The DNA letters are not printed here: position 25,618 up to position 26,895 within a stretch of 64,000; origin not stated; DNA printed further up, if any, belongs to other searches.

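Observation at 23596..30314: Six-gene overlapping operon: three B12-binding radical SAM enzymes, two SAM methyltransferases and a nucleotidyltransferase-fold protein, with no assignable pathway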

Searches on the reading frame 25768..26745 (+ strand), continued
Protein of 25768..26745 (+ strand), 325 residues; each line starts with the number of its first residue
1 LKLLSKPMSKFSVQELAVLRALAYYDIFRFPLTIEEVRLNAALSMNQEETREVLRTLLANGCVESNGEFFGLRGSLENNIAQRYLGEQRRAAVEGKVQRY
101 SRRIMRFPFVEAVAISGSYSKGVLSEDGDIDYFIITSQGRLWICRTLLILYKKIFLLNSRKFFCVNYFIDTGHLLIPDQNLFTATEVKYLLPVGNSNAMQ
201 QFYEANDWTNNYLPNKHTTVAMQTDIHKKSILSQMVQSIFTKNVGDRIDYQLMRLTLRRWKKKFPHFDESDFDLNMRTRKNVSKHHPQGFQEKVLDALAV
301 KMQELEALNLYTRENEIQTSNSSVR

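Call 29: fold_search(model_id=the predicted structure, library=pdb)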
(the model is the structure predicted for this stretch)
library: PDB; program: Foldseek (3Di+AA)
matches with E <= 10: 972; with E <= 0.001: 1
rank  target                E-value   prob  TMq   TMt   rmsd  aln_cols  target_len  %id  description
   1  6yx5_B                8.7e-04  0.90  0.24  0.23  24.9       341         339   16  Structure of DrrA from Legionella pneumophilia in complex with human Rab8a (released 2020-12-23)
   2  8eju_A                2.1e-03  0.99  0.17  0.21  12.8       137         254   17  The crystal structure of Pseudomonas putida PcaR (released 2024-03-20)
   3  8eju_B                2.7e-03  0.99  0.17  0.21  12.0       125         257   19  The crystal structure of Pseudomonas putida PcaR (released 2024-03-20)
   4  8ejv_B                5.6e-03  0.98  0.17  0.21  11.8       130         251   18  The crystal structure of Pseudomonas putida PcaR in complex with succinate (released 2024-03-20)
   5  1stz_B                8.7e-03  1.00  0.19  0.20  11.9       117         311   11  Crystal structure of a hypothetical protein at 2.2 A resolution (released 2004-08-24)
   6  8ejv_A                9.2e-03  0.97  0.17  0.21  11.6       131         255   17  The crystal structure of Pseudomonas putida PcaR in complex with succinate (released 2024-03-20)
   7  2g7u_C                1.6e-02  0.97  0.16  0.20  11.5       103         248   17  2.3 A structure of putative catechol degradative operon regulator from Rhodococcus sp. RHA1 (released 2006-04-04)
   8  9e6a_B                1.7e-02  0.95  0.17  0.23  12.1       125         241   17  Pseudomonas putida KT2440 IclR-type transcription factor (PP_2609) (released 2025-11-12)
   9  5y6i_A                1.9e-02  0.93  0.16  0.20  11.8       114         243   16  Crystal structure of Pseudomonas aeruginosa HmgR (released 2018-08-15)
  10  9e6a_C                3.0e-02  0.90  0.17  0.22  13.4       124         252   16  Pseudomonas putida KT2440 IclR-type transcription factor (PP_2609) (released 2025-11-12)
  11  2g7u_A                3.4e-02  0.91  0.17  0.21  11.7       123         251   15  2.3 A structure of putative catechol degradative operon regulator from Rhodococcus sp. RHA1 (released 2006-04-04)
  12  9e6a_D                3.8e-02  0.75  0.14  0.18  11.2       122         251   20  Pseudomonas putida KT2440 IclR-type transcription factor (PP_2609) (released 2025-11-12)
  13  9e6a_A                3.8e-02  0.72  0.14  0.18  12.0       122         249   20  Pseudomonas putida KT2440 IclR-type transcription factor (PP_2609) (released 2025-11-12)
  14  5u8j_D                4.0e-02  1.00  0.19  0.37   2.8        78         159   15  Crystal structure of a protein of unknown function ECL_02571 involved in membrane biogenesis from Enterobacter cloacae (released 2017-01-18)
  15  6m6u_A                4.0e-02  0.91  0.21  0.47   4.9       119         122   13  Crystal structure the toxin-antitoxin MntA-HpeT mutant-D39ED41E (released 2020-09-30)
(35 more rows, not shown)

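Call 38: search_protein_families(library=pfam, proteins=[L086:14515-15276:+, L034:18190-19269:-, L028:14472-15923:+, L072:8586-9890:-, L087:16264-17349:+, L081:15080-16009:+, L086:18945-19985:+, L072:16963-18375:-, L072:18376-19464:-, L013:12253-13194:-], max_evalue=0.001)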
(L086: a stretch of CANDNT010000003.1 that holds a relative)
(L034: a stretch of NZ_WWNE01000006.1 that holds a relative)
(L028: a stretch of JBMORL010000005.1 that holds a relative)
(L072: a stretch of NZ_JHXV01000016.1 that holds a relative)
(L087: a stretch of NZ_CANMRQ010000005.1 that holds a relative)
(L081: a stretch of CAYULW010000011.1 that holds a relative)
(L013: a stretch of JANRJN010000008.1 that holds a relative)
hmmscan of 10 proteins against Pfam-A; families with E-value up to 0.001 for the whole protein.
L086:14515-15276:+ (253 aa): 11 families
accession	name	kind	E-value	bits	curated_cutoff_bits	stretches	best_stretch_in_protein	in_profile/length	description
PF13649.12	Methyltransf_25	-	1.6e-15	58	27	1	83-175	1-97/97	Methyltransferase domain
PF13847.12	Methyltransf_31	-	3.3e-15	56.5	27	1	81-201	5-129/145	Methyltransferase domain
PF08241.18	Methyltransf_11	-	2.2e-14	54.3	21.2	1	84-177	1-93/95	Methyltransferase domain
PF13489.12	Methyltransf_23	-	2.1e-13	50.8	27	1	63-181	5-118/164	Methyltransferase domain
PF08242.18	Methyltransf_12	-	5.8e-12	46.6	30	1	84-176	1-97/98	Methyltransferase domain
PF01209.24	Ubie_methyltran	-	1.7e-08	34.5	20.1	1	69-182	37-154/233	ubiE/COQ5 methyltransferase family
PF05175.20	MTS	-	5.9e-08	33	23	1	69-184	22-143/170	Methyltransferase small domain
PF02390.23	Methyltransf_4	-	8.6e-07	29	24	1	82-135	4-60/173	Putative methyltransferase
PF01728.25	FtsJ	-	1e-05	25.9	24.1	1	79-153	24-100/181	FtsJ-like methyltransferase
PF24675.1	NpmA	-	3.3e-05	23.7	60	1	82-121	26-65/214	16S rRNA (adenine(1408)-N(1))-methyltransferase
PF13679.12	Methyltransf_32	-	0.00041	20.8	27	1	70-126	16-76/143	Methyltransferase domain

L034:18190-19269:- (359 aa): 2 families
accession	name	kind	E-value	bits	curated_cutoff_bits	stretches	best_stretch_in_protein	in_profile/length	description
PF04055.27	Radical_SAM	-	1.4e-17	64.8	29.5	1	31-195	5-165/166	Radical SAM superfamily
PF13186.11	SPASM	-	2.1e-09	38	21.5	1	291-355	1-66/67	Iron-sulfur cluster-binding domain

L028:14472-15923:+ (483 aa): 1 family
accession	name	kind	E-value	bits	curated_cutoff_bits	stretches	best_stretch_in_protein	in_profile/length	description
PF14897.12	EpsG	-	1.7e-06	27.9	30.1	1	19-371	3-316/326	EpsG family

L072:8586-9890:- (434 aa): 1 family
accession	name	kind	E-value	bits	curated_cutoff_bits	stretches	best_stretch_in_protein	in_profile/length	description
PF02397.22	Bac_transf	-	1.2e-63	214.4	27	1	244-425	1-177/179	Bacterial sugar transferase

L087:16264-17349:+ (361 aa): 3 families
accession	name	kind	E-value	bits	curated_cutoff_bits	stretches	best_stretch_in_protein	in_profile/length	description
PF13472.12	Lipase_GDSL_2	-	4.2e-11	44.1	32.9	1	89-349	1-177/178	GDSL-like Lipase/Acylhydrolase family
PF00657.28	Lipase_GDSL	-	5e-08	33.8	23.6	0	227-355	93-208/208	GDSL-like Lipase/Acylhydrolase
PF04311.20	DUF459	-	0.00013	21.9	27.2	0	246-356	92-195/197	Protein of unknown function (DUF459)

L081:15080-16009:+ (309 aa): 1 family
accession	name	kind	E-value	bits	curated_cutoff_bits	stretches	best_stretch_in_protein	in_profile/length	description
PF13527.13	Acetyltransf_9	-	0.00028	21.3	25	0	10-134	4-124/127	Acetyltransferase (GNAT) domain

L086:18945-19985:+ (346 aa): 1 family
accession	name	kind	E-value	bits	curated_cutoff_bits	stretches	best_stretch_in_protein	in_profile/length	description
PF01522.26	Polysacc_deac_1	-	1.5e-20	73.8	23.1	2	226-302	46-121/124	Polysaccharide deacetylase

L072:16963-18375:- (470 aa): 1 family
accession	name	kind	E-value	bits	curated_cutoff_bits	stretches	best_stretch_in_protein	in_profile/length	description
PF04055.27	Radical_SAM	-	6.8e-19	69.1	29.5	1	205-360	5-166/166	Radical SAM superfamily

L072:18376-19464:- (362 aa): 1 family
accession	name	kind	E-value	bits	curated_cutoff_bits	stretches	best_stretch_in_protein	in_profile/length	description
PF01075.23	Glyco_transf_9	-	2.6e-15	56.9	22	1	186-329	106-241/247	Glycosyltransferase family 9 (heptosyltransferase)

L013:12253-13194:- (313 aa): 1 family
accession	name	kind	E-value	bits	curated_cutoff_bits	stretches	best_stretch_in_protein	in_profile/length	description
PF05050.19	Methyltransf_21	-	5.2e-26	92.2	22.7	1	20-200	1-173/173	Methyltransferase FkbM domain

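Call 46: search_protein_families(library=padloc, proteins=[window:25768-26745:+], max_evalue=0.001)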
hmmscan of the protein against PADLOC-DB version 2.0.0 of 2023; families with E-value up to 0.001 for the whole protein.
window:25768-26745:+ (325 aa): 0 families

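Call 51: search_solved_structures(query=A1, max_evalue=1)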
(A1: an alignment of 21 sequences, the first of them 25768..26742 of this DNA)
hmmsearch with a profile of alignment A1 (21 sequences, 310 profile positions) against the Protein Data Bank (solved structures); distinct sequences matched with E-value up to 1: 6.
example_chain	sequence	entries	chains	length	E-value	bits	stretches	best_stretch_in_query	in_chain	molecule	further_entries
3vpo_A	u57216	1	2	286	0.11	15.1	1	29-120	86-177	Ribonucleoside-diphosphate reductase subunit M2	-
3olj_A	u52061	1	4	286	0.11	15.1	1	29-120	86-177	Ribonucleoside-diphosphate reductase subunit M2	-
3vpm_A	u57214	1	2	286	0.11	15.1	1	29-120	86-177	Ribonucleoside-diphosphate reductase subunit M2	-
3vpn_A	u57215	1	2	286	0.11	15.1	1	29-120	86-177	Ribonucleoside-diphosphate reductase subunit M2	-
2uw2_A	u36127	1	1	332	0.14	14.8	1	29-120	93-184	RIBONUCLEOSIDE-DIPHOSPHATE REDUCTASE M2 SUBUNIT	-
1h0n_A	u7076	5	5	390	0.23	14.1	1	30-120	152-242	RIBONUCLEOSIDE-DIPHOSPHATE REDUCTASE | RIBONUCLEOSIDE-DIPHOSPHATE REDUCTASE M2 CHAIN | RIBONUCLEOTIDE REDUCTASE R2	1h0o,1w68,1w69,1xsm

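Call 52: search_protein_representatives(alignment_id=A1)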
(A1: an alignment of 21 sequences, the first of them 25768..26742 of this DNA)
Query: 21 sequences, 310 profile positions. Proteins with E-value up to 0.001 (for the whole library): 6182; up to 1e-10: 4786; up to 1e-30: 1044. The best 150 are listed.
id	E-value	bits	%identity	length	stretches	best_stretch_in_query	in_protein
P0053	2.2e-130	451.0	-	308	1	3-305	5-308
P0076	1.6e-122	425.2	-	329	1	10-307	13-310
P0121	2.8e-121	421.1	-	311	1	10-305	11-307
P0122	2.7e-118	411.4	-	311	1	8-303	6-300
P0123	5.2e-117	407.1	-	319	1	5-308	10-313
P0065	6.1e-117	406.9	-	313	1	8-308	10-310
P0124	7.8e-114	396.7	-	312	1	7-308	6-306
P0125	6.5e-113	393.7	-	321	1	11-308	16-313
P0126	5.7e-110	384.0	-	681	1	8-307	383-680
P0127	1.4e-106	372.9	-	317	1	8-308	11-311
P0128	2.9e-106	371.9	-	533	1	11-308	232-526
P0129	4.0e-106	371.4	-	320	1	5-307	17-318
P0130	7.2e-106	370.5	-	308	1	12-301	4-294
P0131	1.2e-105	369.8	-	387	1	13-306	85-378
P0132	3.0e-105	368.5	-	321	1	9-301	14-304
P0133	3.3e-105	368.3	-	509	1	8-303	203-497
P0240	1.0e-81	291.2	-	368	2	9-235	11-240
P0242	1.1e-81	291.1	-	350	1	7-307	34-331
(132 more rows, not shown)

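Call 53: search_protein_families(library=ncbifam, proteins=[L082:593-1726:+, L065:6553-7728:+, L027:15234-15962:+, L041:1976-3421:+, L034:18190-19269:-, L072:16963-18375:-, L086:15284-16699:-, L072:8586-9890:-], max_evalue=0.001)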
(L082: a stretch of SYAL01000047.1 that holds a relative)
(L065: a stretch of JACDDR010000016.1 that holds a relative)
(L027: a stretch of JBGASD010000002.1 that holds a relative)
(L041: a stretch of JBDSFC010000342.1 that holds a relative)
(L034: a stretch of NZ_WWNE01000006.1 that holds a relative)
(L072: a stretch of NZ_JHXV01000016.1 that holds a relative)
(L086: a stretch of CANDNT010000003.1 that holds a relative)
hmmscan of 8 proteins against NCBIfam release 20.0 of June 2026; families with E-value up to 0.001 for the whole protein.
L082:593-1726:+ (377 aa): 0 families

L065:6553-7728:+ (391 aa): 0 families

L027:15234-15962:+ (242 aa): 0 families

L041:1976-3421:+ (481 aa): 0 families

L034:18190-19269:- (359 aa): 54 families (the best 25 are shown)
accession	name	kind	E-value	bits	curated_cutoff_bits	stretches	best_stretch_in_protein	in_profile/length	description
TIGR04317.1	W_rSAM_matur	equivalog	1.9e-26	93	380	1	22-258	3-231/349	tungsten cofactor oxidoreductase radical SAM maturase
NF033640.1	N_Twi_rSAM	subfamily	3.8e-21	75.6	170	2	19-213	107-311/398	twitch domain-containing radical SAM protein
TIGR04054.1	rSAM_NirJ1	equivalog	6.9e-19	67.7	650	1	25-211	38-212/387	putative heme d1 biosynthesis radical SAM protein NirJ1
TIGR04133.1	rSAM_w_lipo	hypoth_equivalog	2.1e-18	66.4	425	1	32-202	33-195/350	TIGR04133 family radical SAM/SPASM protein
TIGR04347.1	pseudo_SAM_Halo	equivalog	3.7e-18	66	525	1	25-215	40-218/390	TIGR04347 family pseudo-SAM/SPASM protein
TIGR04546.1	rSAM_ahbC_deAc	equivalog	2.8e-15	56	650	1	25-211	41-215/390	12,18-didecarboxysiroheme deacetylase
TIGR02666.1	moaA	equivalog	3.8e-15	55.7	284.05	1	27-209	14-195/336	GTP 3',8-cyclase MoaA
TIGR04055.1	rSAM_NirJ2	equivalog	1.1e-13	51.5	500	1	30-333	7-276/326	putative heme d1 biosynthesis radical SAM protein NirJ2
TIGR04068.1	rSAM_ocin_clost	equivalog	7.6e-13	48.1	500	1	11-309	72-370/462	Cys-rich peptide radical SAM maturase CcpM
NF045574.1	sacti_mat_StsB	exception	9.5e-13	47.8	625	1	29-220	102-280/466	StsB family radical SAM/SPASM domain sactipeptide maturase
TIGR03961.1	rSAM_PTO1314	hypoth_equivalog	1.2e-12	47.8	306.05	1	32-195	32-177/332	PTO1314 family radical SAM protein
NF038283.1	viperin_w_prok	equivalog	1.3e-12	47.5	180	1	29-194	8-176/281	viperin family antiviral radical SAM protein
TIGR04051.1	rSAM_NirJ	equivalog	4.3e-12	45.7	515.45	1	32-216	11-183/354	heme d1 biosynthesis radical SAM protein NirJ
TIGR04053.2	TIGR04053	equivalog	1.5e-11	44.2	395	1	20-334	5-317/366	TIGR04053 family radical SAM/SPASM domain-containing protein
TIGR04545.1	rSAM_ahbD_hemeb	equivalog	3.1e-11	43.3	500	1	28-199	5-165/339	heme b synthase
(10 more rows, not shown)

L072:16963-18375:- (470 aa): 27 families (the best 25 are shown)
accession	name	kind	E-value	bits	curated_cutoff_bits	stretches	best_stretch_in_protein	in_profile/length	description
TIGR03471.1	HpnJ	equivalog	1.7e-44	152.5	577.6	1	52-442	46-446/472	hopanoid biosynthesis associated radical SAM protein HpnJ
TIGR04479.1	bcpD_PhpK_rSAM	subfamily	1.9e-30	105.7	600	1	197-367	240-413/504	PhpK family radical SAM P-methyltransferase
NF033070.1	rSAM_AprD4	equivalog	9.6e-23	80.8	500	1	187-394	185-399/456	AprD4 family radical SAM diol-dehydratase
TIGR02026.1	BchE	equivalog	5.6e-21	74.9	481.35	1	146-456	141-455/497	magnesium-protoporphyrin IX monomethyl ester anaerobic oxidative cyclase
TIGR04072.2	rSAM_ladder_B12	equivalog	2.3e-20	72.7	360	1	180-398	162-385/443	lipid biosynthesis B12-binding/radical SAM protein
TIGR04385.1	B12_rSAM_cofa1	equivalog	4.1e-15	55.9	450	1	201-363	198-364/438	B12 lower ligand biosynthesis radical SAM protein BzaD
NF050148.1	rSAM_ApyD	equivalog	8.2e-15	54.2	750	1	206-359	207-362/645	RiPP biosynthesis radical SAM protein ApyD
TIGR04295.1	B12_rSAM_oligo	hypoth_equivalog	1.4e-14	53.6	400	1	130-352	125-351/422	TIGR04295 family B12-binding domain-containing radical SAM protein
TIGR04014.1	B12_SAM_MJ_0865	equivalog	2.5e-14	52.9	360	1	147-402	113-374/434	methyl-coenzyme M reductase glutamine C-methyltransferase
NF038361.1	rSAM_Sden_1168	equivalog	1.7e-13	50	575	1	191-397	275-486/560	Sden_1168 family B12-binding radical SAM P-methyltransferase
NF040542.1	rSAM_RCCLKC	equivalog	6.1e-13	48.7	450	1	206-361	188-348/423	arsinothricin biosynthesis radical SAM protein ArsL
TIGR03975.1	rSAM_ocin_1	subfamily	5.6e-11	41.6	281.85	1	210-358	277-425/606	RiPP maturation radical SAM C-methyltransferase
TIGR04367.1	HpnR_B12_rSAM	equivalog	6.2e-11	41.5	650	1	172-375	160-363/490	hopanoid C-3 methylase HpnR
NF045585.1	rSAM_slr0320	equivalog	1.7e-10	40.1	775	1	198-364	235-410/511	photosystem II high light acclimation radical SAM protein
TIGR00539.1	hemN_rel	equivalog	1.6e-09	37.4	205.4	1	281-387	96-203/361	radical SAM family heme chaperone HemW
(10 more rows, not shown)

L086:15284-16699:- (471 aa): 26 families (the best 25 are shown)
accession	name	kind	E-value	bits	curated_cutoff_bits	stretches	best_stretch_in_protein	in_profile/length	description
TIGR03471.1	HpnJ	equivalog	7.2e-44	150.4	577.6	1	36-420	43-418/472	hopanoid biosynthesis associated radical SAM protein HpnJ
TIGR02026.1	BchE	equivalog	7.3e-38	130.7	481.35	1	19-390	23-394/497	magnesium-protoporphyrin IX monomethyl ester anaerobic oxidative cyclase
NF050148.1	rSAM_ApyD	equivalog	3.7e-37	128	750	1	59-380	77-390/645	RiPP biosynthesis radical SAM protein ApyD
TIGR04385.1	B12_rSAM_cofa1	equivalog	3e-31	109.1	450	1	33-363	36-370/438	B12 lower ligand biosynthesis radical SAM protein BzaD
TIGR04479.1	bcpD_PhpK_rSAM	subfamily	1.7e-29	102.6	600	1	58-367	112-416/504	PhpK family radical SAM P-methyltransferase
TIGR04072.2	rSAM_ladder_B12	equivalog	1.3e-28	99.8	360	1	71-359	84-351/443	lipid biosynthesis B12-binding/radical SAM protein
TIGR04013.1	B12_SAM_MJ_1487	hypoth_equivalog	5.6e-25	88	251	2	47-211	35-177/382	TIGR04013 family B12-binding domain/radical SAM domain-containing protein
TIGR03975.1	rSAM_ocin_1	subfamily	1.6e-23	83.1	281.85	1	72-363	143-436/606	RiPP maturation radical SAM C-methyltransferase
TIGR04367.1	HpnR_B12_rSAM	equivalog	9.5e-23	80.5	650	1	18-338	22-334/490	hopanoid C-3 methylase HpnR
TIGR04014.1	B12_SAM_MJ_0865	equivalog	1.6e-20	73.4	360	1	75-383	56-358/434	methyl-coenzyme M reductase glutamine C-methyltransferase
NF038361.1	rSAM_Sden_1168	equivalog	4.4e-20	71.7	575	1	59-389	143-479/560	Sden_1168 family B12-binding radical SAM P-methyltransferase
NF040542.1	rSAM_RCCLKC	equivalog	1.9e-17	63.5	450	1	45-337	36-330/423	arsinothricin biosynthesis radical SAM protein ArsL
NF033712.0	B12_rSAM_KedN5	subfamily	3.7e-17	61.8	700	1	70-446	75-453/624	KedN5 family methylcobalamin-dependent radical SAM C-methyltransferase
NF033070.1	rSAM_AprD4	equivalog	2e-15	56.7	500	1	190-392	201-399/456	AprD4 family radical SAM diol-dehydratase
NF045585.1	rSAM_slr0320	equivalog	1.4e-12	46.9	775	1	80-383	132-437/511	photosystem II high light acclimation radical SAM protein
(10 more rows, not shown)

L072:8586-9890:- (434 aa): 10 families
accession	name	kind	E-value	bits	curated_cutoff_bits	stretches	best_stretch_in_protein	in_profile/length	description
TIGR03023.1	WcaJ_sugtrans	equivalog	8.8e-98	328.5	410.75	1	45-428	45-449/453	undecaprenyl-phosphate glucose phosphotransferase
TIGR03025.1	EPS_sugtrans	subfamily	5.2e-96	322.6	295.55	1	32-426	28-439/445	exopolysaccharide biosynthesis polyprenyl glycosylphosphotransferase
NF007518.0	PRK10124.1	equivalog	5.2e-67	226.6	684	1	102-426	116-458/464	undecaprenyl-phosphate glucose phosphotransferase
TIGR03022.1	WbaP_sugtrans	subfamily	2.2e-58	198.6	403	1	57-421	47-445/456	undecaprenyl-phosphate galactose phosphotransferase WbaP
NF050817.1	PolSacchBiosHfsE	equivalog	1.8e-51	175.3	750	1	236-421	264-455/467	polysaccharide biosynthesis protein HfsE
TIGR03013.1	EpsB_2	subfamily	3e-51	174.9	393.35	1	240-421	251-432/443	TIGR03013 family XrtA/PEP-CTERM system glycosyltransferase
NF052601.1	undeca_RfbP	equivalog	4.5e-45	153.8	330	2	301-423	119-233/244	undecaprenyl-phosphate galactose phosphotransferase family protein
NF041877.1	EPS_EpsZ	equivalog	1.1e-39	136.3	800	1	240-421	262-448/459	exopolysaccharide biosynthesis polyisoprenyl-phosphate hexose-1-phosphate transferase EpsZ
NF011751.0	PRK15204.1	equivalog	2.4e-38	132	907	1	238-422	274-466/476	undecaprenyl-phosphate galactose phosphotransferase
NF045514.1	glycotran_HepC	equivalog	7.9e-25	87.4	140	1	240-351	113-212/220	heterocyst development glycosyltransferase HepC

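Call 54: search_protein_families(library=pfam, proteins=[P0126, P0128, P0133, P0131, P0240, P0242], max_evalue=0.001)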
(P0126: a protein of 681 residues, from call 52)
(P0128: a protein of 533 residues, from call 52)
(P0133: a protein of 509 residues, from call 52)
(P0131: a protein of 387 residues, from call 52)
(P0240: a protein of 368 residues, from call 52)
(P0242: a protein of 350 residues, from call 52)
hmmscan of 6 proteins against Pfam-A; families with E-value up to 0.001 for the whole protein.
P0126 (681 aa): 2 families
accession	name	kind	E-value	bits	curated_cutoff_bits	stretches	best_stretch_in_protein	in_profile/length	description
PF00534.26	Glycos_transf_1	-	5.3e-14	52.6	26.4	1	188-327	13-160/172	Glycosyl transferases group 1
PF13692.12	Glyco_trans_1_4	-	6.6e-14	52.8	27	1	191-324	2-141/142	Glycosyl transferases group 1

P0128 (533 aa): 1 family
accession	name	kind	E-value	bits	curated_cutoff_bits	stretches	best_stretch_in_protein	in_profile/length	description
PF02397.22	Bac_transf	-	1.3e-57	194.7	27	1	22-205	2-178/179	Bacterial sugar transferase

P0133 (509 aa): 8 families
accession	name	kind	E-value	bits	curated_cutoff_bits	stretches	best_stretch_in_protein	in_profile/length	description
PF13649.12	Methyltransf_25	-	3.5e-12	47.3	27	1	22-111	1-97/97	Methyltransferase domain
PF08241.18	Methyltransf_11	-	6.8e-12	46.3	21.2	1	23-115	1-95/95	Methyltransferase domain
PF13489.12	Methyltransf_23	-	7.1e-12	45.8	27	1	8-127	15-124/164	Methyltransferase domain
PF13847.12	Methyltransf_31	-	2e-11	44.2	27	1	19-119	4-113/145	Methyltransferase domain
PF08242.18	Methyltransf_12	-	1.2e-09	39.3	30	1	23-113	1-98/98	Methyltransferase domain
PF05175.20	MTS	-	5.6e-08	33.1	23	1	9-116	23-139/170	Methyltransferase small domain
PF03848.20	TehB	-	2.9e-06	27.3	20.4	1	21-94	33-109/193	Tellurite resistance protein TehB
PF05401.17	NodS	-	0.00024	21.4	24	1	7-114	32-143/201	Nodulation protein S (NodS)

P0131 (387 aa): 1 family
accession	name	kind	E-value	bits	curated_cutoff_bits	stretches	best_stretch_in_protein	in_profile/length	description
PF01909.29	NTP_transf_2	-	0.00054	20.7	21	0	178-228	10-59/93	Nucleotidyltransferase domain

P0240 (368 aa): 0 families

P0242 (350 aa): 2 families
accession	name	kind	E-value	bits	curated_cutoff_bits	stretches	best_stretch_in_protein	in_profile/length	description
PF01909.29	NTP_transf_2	-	0.00017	22.3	21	0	131-165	10-43/93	Nucleotidyltransferase domain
PF18765.7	Polbeta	-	0.00083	19.9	26.9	0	128-165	5-42/93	Polymerase beta, Nucleotidyltransferase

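Call 55: list_cluster_members(proteins=[P0126, P0128, P0133])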
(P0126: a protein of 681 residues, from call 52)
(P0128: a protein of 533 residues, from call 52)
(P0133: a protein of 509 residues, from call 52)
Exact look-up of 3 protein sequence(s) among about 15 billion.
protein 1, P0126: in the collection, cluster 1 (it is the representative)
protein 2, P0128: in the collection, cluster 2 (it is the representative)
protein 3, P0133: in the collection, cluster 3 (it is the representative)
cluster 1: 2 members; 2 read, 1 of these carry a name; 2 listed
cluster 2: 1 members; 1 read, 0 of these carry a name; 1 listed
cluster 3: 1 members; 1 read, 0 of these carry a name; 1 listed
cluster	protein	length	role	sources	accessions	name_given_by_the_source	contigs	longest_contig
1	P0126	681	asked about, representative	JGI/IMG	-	glycosyltransferase involved in cell wall biosynthesis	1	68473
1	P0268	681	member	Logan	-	-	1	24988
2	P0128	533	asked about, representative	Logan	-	-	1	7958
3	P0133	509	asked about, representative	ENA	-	-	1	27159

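Call 56: find_encoding_contigs(protein=P0126, flank=10000, max_places=2)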
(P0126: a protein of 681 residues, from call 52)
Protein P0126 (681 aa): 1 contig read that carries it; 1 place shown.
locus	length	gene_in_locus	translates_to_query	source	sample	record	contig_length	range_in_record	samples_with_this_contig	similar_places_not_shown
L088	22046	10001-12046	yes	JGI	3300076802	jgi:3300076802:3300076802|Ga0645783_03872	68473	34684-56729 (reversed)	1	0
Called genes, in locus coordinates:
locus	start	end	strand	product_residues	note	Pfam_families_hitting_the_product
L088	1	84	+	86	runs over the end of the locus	-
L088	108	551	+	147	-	PF12893:Lumazine_bd_2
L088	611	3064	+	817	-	PF12704:MacB_PCD, PF02687:FtsX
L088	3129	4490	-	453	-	PF13727:CoA_binding_3, PF02397:Bac_transf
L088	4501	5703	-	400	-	PF09314:DUF1972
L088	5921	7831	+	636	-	PF04932:Wzy_C, PF13431:TPR_17 (faint), PF00515:TPR_1 (faint), PF07719:TPR_2 (faint), PF13181:TPR_8 (faint), PF13424:TPR_12 (faint), PF13432:TPR_16, PF14559:TPR_19 (weak), +2 more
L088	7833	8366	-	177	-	PF05045:RgpF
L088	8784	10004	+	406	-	PF04932:Wzy_C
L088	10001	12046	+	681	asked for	PF00534:Glycos_transf_1, PF13692:Glyco_trans_1_4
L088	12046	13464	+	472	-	PF04055:Radical_SAM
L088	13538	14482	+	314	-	-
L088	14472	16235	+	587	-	PF02543:Carbam_trans_N, PF16861:Carbam_trans_C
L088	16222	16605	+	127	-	-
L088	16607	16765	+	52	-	PF19451:DUF5989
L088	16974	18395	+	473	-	PF02310:B12-binding, PF04055:Radical_SAM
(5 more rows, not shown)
